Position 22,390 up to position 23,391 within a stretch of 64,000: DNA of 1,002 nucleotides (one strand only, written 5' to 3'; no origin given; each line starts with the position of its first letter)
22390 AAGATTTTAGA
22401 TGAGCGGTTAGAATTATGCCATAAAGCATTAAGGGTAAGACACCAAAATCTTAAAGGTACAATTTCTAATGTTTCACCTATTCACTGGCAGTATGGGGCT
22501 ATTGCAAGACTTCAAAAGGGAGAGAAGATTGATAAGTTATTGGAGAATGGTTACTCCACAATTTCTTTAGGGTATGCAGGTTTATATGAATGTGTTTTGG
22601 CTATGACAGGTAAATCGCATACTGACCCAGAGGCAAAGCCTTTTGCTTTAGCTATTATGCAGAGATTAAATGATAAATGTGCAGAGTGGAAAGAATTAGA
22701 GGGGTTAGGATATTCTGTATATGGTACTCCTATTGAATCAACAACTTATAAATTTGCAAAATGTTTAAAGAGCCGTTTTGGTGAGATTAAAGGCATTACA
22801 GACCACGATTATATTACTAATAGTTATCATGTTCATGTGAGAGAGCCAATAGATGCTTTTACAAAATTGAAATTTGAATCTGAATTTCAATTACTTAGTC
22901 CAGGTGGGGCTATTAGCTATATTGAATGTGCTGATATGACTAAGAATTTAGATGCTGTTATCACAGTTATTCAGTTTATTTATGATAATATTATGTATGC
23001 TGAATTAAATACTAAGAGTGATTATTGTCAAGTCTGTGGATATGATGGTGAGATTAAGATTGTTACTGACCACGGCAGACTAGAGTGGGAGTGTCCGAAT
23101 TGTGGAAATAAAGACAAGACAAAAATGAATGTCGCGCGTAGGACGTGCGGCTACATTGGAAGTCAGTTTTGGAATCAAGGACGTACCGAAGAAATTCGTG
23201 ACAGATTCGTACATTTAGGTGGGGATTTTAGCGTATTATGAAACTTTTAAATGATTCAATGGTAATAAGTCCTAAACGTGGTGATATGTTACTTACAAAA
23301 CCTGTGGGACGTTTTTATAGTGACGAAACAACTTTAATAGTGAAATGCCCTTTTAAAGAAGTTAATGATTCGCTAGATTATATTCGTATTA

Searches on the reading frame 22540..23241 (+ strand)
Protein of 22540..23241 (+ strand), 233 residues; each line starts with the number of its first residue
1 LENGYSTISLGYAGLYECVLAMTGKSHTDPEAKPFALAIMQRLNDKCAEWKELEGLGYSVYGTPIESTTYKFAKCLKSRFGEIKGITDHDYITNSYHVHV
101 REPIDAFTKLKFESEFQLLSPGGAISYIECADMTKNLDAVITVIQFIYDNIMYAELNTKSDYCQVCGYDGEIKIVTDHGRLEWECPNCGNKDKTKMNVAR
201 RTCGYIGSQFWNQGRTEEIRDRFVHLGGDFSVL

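Call 14: search_protein_families(library=phrogs, proteins=[window:22540-23241:+], max_evalue=0.00001)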
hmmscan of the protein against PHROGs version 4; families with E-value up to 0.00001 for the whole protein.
window:22540-23241:+ (233 aa): 4 families
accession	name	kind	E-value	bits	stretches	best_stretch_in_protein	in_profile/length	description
phrog_487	-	moron, auxiliary metabolic gene and host takeover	1.2e-76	259.4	1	4-226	491-713/718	NrdD-like anaerobic ribonucleotide reductase large subunit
phrog_4218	-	DNA, RNA and nucleotide metabolism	2.2e-67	228.5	1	2-225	110-332/333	anaerobic ribonucleoside reductase large subunit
phrog_29160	-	DNA, RNA and nucleotide metabolism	8.9e-22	78.9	1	66-224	3-154/158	anaerobic ribonucleoside reductase large subunit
phrog_26446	-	DNA, RNA and nucleotide metabolism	1.5e-15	57.4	1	58-172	227-348/761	anaerobic ribonucleoside reductase large subunit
